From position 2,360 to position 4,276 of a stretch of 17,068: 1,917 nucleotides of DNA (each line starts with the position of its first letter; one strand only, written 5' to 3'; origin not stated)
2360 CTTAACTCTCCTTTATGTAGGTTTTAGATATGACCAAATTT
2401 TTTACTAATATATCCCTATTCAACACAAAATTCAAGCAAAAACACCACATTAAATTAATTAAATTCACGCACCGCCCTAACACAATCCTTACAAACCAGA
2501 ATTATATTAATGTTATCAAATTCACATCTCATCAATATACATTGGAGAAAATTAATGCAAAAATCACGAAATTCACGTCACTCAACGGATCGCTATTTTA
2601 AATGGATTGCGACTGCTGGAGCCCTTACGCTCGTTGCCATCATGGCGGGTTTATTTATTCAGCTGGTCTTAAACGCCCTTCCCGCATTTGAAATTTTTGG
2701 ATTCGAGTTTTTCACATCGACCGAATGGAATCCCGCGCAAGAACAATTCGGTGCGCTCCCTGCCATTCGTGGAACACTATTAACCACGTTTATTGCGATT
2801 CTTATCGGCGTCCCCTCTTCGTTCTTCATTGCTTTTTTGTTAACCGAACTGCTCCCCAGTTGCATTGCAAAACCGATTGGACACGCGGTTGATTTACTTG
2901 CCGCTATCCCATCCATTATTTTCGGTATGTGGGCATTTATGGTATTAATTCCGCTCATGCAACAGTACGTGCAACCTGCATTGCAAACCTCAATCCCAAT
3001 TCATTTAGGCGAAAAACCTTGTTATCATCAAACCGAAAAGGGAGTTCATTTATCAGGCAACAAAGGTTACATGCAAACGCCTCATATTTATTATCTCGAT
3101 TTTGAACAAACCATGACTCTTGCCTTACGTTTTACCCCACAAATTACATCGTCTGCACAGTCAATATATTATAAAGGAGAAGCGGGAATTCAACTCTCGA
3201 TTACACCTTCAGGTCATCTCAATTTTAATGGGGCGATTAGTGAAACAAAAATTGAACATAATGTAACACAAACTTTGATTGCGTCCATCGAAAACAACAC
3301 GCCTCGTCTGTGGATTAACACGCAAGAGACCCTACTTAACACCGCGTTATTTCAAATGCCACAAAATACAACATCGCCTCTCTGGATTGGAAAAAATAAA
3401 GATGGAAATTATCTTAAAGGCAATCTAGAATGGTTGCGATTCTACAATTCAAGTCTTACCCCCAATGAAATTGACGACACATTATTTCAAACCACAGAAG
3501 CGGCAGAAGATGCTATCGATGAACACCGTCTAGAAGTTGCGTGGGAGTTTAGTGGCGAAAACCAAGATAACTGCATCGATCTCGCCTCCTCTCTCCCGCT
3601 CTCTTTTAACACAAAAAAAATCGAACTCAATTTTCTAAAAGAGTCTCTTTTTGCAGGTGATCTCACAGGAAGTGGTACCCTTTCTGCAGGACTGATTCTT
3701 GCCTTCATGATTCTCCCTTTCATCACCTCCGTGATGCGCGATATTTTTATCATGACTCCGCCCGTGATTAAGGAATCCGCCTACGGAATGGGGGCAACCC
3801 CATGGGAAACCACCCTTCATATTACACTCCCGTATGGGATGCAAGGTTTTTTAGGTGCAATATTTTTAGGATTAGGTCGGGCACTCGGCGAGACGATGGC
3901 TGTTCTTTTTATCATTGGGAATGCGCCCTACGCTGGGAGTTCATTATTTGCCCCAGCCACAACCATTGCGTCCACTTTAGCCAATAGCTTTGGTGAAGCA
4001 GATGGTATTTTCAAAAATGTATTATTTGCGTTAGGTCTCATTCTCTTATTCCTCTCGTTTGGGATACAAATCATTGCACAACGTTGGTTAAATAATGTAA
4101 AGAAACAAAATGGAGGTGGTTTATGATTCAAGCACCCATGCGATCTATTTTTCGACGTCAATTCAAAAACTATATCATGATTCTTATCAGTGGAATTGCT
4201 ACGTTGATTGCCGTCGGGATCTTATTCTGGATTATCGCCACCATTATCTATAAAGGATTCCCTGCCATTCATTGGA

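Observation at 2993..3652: PstC permease carries a ~220-aa extracytoplasmic LamG/ConA-like domain inserted into its second periplasmic loop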

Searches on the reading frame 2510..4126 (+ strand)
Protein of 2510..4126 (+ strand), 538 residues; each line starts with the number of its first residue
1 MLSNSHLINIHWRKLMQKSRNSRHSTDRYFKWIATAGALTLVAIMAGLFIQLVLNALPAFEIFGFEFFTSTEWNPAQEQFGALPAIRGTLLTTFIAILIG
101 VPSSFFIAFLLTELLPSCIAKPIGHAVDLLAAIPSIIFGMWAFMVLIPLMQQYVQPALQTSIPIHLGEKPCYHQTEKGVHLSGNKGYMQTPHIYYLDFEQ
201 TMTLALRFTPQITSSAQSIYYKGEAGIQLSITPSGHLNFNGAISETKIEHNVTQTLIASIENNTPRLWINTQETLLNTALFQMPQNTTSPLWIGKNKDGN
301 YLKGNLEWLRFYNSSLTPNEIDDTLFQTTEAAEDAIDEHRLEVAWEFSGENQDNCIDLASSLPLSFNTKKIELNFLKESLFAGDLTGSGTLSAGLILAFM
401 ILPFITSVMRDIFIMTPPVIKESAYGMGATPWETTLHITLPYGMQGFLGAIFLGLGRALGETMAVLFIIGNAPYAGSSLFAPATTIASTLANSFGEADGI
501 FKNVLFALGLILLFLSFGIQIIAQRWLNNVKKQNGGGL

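Call 5: search_protein_families(library=pfam, proteins=[window:2510-4126:+], max_evalue=0.1)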
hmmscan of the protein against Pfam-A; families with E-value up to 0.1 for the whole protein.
window:2510-4126:+ (538 aa): 2 families
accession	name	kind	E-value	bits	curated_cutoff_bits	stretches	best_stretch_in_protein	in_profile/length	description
PF13385.13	Laminin_G_3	-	2.2e-11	44.6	27.6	1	183-321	2-150/151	Concanavalin A-like lectin/glucanases superfamily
PF00528.27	BPD_transp_1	-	5.5e-10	39.7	26.4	1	384-523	47-175/184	Binding-protein-dependent transport system inner membrane component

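Call 6: search_protein_families(library=ncbifam, proteins=[window:2510-4126:+], max_evalue=0.1)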
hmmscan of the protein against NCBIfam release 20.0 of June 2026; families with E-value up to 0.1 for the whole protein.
window:2510-4126:+ (538 aa): 15 families
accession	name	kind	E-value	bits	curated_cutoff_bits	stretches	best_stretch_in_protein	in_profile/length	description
NF008435.0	PRK11275.1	equivalog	9.5e-82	274.6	502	2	378-535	158-317/319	phosphate ABC transporter permease PstC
TIGR02138.1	phosphate_pstC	equivalog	1.8e-80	270.1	196.45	2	376-527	138-292/296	phosphate ABC transporter permease subunit PstC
TIGR00974.1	3a0107s02c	equivalog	6.9e-32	110.7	193.45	2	387-531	125-271/272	phosphate ABC transporter permease PstA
NF008430.0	PRK11268.1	equivalog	1.5e-14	53.8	439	2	393-523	155-286/295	phosphate ABC transporter permease PstA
TIGR02139.1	permease_CysT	equivalog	3.7e-10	39.8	246.1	1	395-524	137-263/265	sulfate ABC transporter permease subunit CysT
TIGR02141.1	modB_ABC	equivalog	8.5e-10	38.6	182.6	1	393-475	81-165/208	molybdate ABC transporter permease subunit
TIGR00969.1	3a0106s02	subfamily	3e-08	33.5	240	1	396-516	149-266/272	sulfate ABC transporter permease subunit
TIGR01581.1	Mo_ABC_porter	hypoth_equivalog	3.8e-07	29.8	210.3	1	393-472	104-185/225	ABC transporter permease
NF008208.0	PRK10971.1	equivalog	4.7e-07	29.6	415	1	393-514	143-261/277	sulfate/thiosulfate ABC transporter permease CysT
NF006939.0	PRK09421.1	equivalog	2.1e-05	24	262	1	394-479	97-182/230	molybdate ABC transporter permease subunit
NF040839.1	tungstate_WtpB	equivalog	0.00017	21.3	340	1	396-468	131-203/251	tungstate ABC transporter permease WtpB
TIGR02140.1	permease_CysW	equivalog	0.00066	19.2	329.1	1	397-472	134-211/261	sulfate ABC transporter permease subunit CysW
TIGR03255.1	PhnV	equivalog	0.00069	19.4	358.7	1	395-468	145-219/270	2-aminoethylphosphonate ABC transport system, membrane component PhnV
NF038017.1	ABC_perm1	subfamily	0.0042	17.1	100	1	399-474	81-155/184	ABC transporter permease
NF007044.0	PRK09497.1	equivalog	0.013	15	348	1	395-461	160-221/285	spermidine/putrescine ABC transporter permease PotB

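Call 7: find_homologous_proteins(query=window:2510-4126:+, max_evalue=0.00001)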
Query window:2510-4126:+ (538 aa): 7971 proteins with E <= 0.00001 among 8000 candidates; the best 120 are listed.
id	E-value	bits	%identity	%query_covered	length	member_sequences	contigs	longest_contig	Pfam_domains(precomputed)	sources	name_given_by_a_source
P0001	0.0e+0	1175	100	97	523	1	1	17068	PF13385.14,PF00528.28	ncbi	-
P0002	7.2e-175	601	56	97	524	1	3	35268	PF13385.14,PF00528.28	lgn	-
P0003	4.2e-97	344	66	29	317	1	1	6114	PF00528.28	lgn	-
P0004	5.6e-97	344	67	30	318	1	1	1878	PF00528.28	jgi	jgi:phosphate transport system permease protein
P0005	3.3e-96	341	62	32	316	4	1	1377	PF00528.28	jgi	jgi:phosphate transport system permease protein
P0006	4.9e-96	341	65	29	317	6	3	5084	PF00528.28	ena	-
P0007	2.8e-95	338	67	30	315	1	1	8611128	PF00528.28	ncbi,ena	-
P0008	1.8e-94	335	56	35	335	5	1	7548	-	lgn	-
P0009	3.4e-93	331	62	29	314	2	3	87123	PF00528.28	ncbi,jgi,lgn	jgi:phosphate transport system permease protein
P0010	6.1e-93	330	61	29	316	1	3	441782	-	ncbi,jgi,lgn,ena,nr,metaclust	ncbi:MAG TPA: phosphate ABC transporter permease subunit PstC [Lentisphaeria bacterium]|nr:MAG: phos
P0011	9.0e-93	330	53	37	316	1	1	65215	PF00528.28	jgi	-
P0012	2.5e-92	328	63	29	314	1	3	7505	PF00528.28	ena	-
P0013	9.1e-92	327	63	30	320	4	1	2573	PF00528.28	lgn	-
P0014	3.5e-91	325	62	30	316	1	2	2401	-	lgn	-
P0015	6.9e-91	324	58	32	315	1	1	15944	PF00528.28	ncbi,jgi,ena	ncbi:MAG: phosphate ABC transporter permease subunit PstC [Victivallaceae bacterium]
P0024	7.5e-90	320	61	30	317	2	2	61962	PF00528.28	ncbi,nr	ncbi:MAG: phosphate ABC transporter permease subunit PstC [Victivallaceae bacterium]|nr:phosphate AB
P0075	2.2e-82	296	64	28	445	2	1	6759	PF00528.28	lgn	-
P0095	2.3e-81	292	65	28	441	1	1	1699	PF00528.28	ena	-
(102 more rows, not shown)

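Call 8: find_encoding_contigs(protein=P0002, flank=10000, max_places=6)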
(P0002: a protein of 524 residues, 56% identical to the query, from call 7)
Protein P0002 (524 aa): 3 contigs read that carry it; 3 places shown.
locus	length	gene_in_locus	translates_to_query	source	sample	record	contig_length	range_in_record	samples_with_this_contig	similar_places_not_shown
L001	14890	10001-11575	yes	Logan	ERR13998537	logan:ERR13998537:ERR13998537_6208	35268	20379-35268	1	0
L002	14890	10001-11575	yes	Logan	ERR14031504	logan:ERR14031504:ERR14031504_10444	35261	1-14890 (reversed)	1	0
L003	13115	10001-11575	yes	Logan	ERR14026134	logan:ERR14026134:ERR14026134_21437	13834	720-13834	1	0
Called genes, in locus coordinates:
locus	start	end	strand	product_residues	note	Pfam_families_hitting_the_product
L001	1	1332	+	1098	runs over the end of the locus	-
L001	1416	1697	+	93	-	PF00381:PTS-HPr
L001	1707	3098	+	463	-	PF02254:TrkA_N, PF02737:3HCDH_N (faint), PF06690:HcgC (faint), PF02080:TrkA_C, PF02254:TrkA_N, PF02080:TrkA_C (weak)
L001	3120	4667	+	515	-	PF02386:TrkH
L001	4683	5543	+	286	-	PF12710:HAD (weak)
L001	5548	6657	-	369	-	PF13624:SurA_N_3 (weak), PF13145:Rotamase_2 (faint), PF00639:Rotamase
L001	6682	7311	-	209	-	PF00899:ThiF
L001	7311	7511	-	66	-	PF02597:ThiS, PF21965:SAMP2 (weak)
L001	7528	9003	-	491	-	PF13241:NAD_binding_7, PF05201:GlutR_N, PF01488:Shikimate_DH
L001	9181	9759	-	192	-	-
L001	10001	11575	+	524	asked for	PF13385:Laminin_G_3, PF00528:BPD_transp_1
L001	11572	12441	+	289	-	PF00528:BPD_transp_1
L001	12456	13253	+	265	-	PF00005:ABC_tran, PF02463:SMC_N (weak), PF13304:AAA_21 (faint)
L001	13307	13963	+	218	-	PF01895:PhoU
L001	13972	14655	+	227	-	PF00072:Response_reg, PF23198:PDE8A_N (weak), PF00486:Trans_reg_C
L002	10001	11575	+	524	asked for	PF13385:Laminin_G_3, PF00528:BPD_transp_1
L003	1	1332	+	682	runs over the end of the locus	?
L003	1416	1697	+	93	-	PF00381:PTS-HPr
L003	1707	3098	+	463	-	PF02254:TrkA_N, PF02737:3HCDH_N (faint), PF06690:HcgC (faint), PF02080:TrkA_C, PF02254:TrkA_N, PF02080:TrkA_C (weak)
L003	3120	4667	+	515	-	PF02386:TrkH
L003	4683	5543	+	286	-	PF12710:HAD (weak)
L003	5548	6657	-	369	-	PF13624:SurA_N_3 (weak), PF13145:Rotamase_2 (faint), PF00639:Rotamase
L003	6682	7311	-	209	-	PF00899:ThiF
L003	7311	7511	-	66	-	PF02597:ThiS, PF21965:SAMP2 (weak)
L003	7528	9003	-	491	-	PF13241:NAD_binding_7, PF05201:GlutR_N, PF01488:Shikimate_DH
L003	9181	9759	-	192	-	-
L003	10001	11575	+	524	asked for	PF13385:Laminin_G_3, PF00528:BPD_transp_1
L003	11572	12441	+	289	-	PF00528:BPD_transp_1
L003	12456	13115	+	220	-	?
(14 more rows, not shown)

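Call 9: find_encoding_contigs(protein=P0001, flank=10000, max_places=4)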
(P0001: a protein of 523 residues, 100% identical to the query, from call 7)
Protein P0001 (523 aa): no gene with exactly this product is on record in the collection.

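Call 19: find_encoding_contigs(protein=P0010, flank=6000, max_places=2)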
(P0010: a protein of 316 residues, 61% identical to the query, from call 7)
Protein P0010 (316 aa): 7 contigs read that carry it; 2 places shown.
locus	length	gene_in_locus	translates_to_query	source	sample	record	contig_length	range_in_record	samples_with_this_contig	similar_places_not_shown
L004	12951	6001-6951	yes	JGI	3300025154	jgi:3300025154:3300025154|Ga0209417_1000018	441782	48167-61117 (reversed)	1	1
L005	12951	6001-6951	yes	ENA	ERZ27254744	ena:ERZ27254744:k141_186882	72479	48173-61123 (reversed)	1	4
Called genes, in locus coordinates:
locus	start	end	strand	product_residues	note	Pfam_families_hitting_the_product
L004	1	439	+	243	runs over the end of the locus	PF00149:Metallophos, PF12850:Metallophos_2 (weak)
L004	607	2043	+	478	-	PF00263:Secretin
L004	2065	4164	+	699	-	PF03958:Secretin_N (faint), PF00263:Secretin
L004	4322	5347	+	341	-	PF12849:PBP_like_2, PF01547:SBP_bac_1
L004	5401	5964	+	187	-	-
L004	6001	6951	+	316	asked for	-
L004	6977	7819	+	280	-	PF00528:BPD_transp_1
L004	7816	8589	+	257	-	PF02463:SMC_N (weak), PF00005:ABC_tran, PF13304:AAA_21 (faint)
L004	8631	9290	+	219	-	PF01895:PhoU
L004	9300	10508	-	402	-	PF01676:Metalloenzyme, PF10143:PhosphMutase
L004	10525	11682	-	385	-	PF00072:Response_reg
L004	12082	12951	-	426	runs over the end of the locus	PF03952:Enolase_N, PF00113:Enolase_C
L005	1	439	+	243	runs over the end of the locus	PF00149:Metallophos, PF12850:Metallophos_2 (weak)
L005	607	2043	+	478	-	PF00263:Secretin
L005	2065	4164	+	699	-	PF03958:Secretin_N (faint), PF00263:Secretin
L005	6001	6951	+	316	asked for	-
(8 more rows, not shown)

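Call 20: find_encoding_contigs(protein=P0024, flank=6000, max_places=2)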
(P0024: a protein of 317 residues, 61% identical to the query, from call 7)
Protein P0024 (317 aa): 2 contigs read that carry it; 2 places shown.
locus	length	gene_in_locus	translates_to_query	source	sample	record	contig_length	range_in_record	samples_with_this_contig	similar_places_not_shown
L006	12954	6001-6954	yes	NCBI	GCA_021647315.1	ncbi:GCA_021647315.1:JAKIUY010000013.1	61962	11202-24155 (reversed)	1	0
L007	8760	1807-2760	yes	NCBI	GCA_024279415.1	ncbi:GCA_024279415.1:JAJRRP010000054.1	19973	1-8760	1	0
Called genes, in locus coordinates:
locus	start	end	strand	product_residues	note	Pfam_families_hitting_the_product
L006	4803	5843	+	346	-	PF12849:PBP_like_2, PF01547:SBP_bac_1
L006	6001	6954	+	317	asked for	PF00528:BPD_transp_1 (weak)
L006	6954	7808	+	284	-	PF00528:BPD_transp_1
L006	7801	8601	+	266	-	PF02463:SMC_N (weak), PF00005:ABC_tran, PF13304:AAA_21 (faint)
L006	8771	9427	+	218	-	PF01895:PhoU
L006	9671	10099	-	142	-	-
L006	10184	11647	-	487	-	-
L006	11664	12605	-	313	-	PF00702:Hydrolase, PF13419:HAD_2, PF13242:Hydrolase_like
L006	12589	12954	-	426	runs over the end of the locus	-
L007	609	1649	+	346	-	PF12849:PBP_like_2, PF01547:SBP_bac_1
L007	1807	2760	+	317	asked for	PF00528:BPD_transp_1 (weak)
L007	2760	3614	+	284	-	PF00528:BPD_transp_1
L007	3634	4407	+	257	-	PF02463:SMC_N (weak), PF00005:ABC_tran, PF13304:AAA_21 (faint)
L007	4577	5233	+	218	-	PF01895:PhoU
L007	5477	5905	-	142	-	-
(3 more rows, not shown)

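Call 21: find_encoding_contigs(protein=P0003, flank=6000, max_places=2)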
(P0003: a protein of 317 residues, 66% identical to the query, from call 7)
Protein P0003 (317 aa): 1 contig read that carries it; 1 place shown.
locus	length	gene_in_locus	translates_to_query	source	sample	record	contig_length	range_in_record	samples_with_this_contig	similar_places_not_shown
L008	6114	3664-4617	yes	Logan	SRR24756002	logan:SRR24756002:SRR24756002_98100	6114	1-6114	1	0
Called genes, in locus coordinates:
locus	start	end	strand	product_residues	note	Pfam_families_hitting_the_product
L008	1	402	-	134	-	?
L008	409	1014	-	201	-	PF13472:Lipase_GDSL_2 (faint)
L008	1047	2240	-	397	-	PF00926:DHBP_synthase, PF00925:GTP_cyclohydro2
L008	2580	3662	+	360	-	PF01547:SBP_bac_1, PF12849:PBP_like_2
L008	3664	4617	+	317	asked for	PF00528:BPD_transp_1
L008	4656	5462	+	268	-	PF00528:BPD_transp_1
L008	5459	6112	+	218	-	?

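Call 28: predict_structure(alignment_id=A3)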
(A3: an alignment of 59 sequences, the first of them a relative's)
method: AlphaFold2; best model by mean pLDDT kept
length: 523 residues; sequences in the alignment: 59
mean_pLDDT: 74.0   pTM: 0.63
mean pLDDT of the five models: 74.0, 73.3, 73.0, 72.5, 72.1
residues with pLDDT >= 90: 194; 70-90: 155; 50-70: 51; < 50: 123
segments of 3 or more residues with pLDDT < 50: 1-4, 148-185, 207-209, 272-282, 297-318, 320-358
pLDDT, mean of each block of 10 residues (from residue 1): 55 92 96 96 97 93 93 92 96 96 97 91 87 92 70 35 33 28 51 72 58 77 87 81 79 84 81 44 51 48 34 45 33 28 27 42 72 88 94 95 94 96 91 89 77 66 83 89 95 93 87 83 52
secondary structure, 60 per line:
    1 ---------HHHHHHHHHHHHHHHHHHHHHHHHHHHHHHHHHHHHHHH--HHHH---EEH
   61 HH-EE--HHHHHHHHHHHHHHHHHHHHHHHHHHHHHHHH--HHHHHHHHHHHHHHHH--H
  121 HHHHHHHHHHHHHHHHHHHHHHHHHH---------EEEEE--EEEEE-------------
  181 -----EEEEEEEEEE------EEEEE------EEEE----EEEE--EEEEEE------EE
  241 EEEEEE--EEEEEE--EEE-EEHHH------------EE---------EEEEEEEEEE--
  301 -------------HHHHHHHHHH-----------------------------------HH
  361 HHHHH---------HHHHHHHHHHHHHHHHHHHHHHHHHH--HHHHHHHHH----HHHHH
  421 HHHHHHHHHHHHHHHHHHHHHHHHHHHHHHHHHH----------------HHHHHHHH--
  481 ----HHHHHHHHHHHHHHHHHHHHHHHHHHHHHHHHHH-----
elements in order: H10-48 H51-54 H68-99 H102-117 H120-146 E156-160 E163-167 E186-195 E202-206 E213-216 E221-224 E227-232 E239-246 E249-254 E257-259 E289-298 H314-323 H359-365 H375-400 H403-411 H416-454 H471-478 H485-518

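Call 35: search_solved_structures(query=P0001, max_evalue=0.001)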
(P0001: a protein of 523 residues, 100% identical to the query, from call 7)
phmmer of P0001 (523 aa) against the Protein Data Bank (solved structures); distinct sequences matched with E-value up to 0.001: 4.
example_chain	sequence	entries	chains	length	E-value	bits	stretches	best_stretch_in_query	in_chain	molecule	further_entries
9k3s_B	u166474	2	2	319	2e-65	224.6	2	364-511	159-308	Phosphate transport system permease protein PstC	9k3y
9k3x_B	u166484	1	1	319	8.9e-65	222.5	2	364-511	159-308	Phosphate transport system permease protein PstC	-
9k3s_A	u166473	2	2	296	1.2e-08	37.3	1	380-477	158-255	Phosphate transport system permease protein PstA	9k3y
9k3x_A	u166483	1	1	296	4.2e-08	35.6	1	380-477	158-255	Phosphate transport system permease protein PstA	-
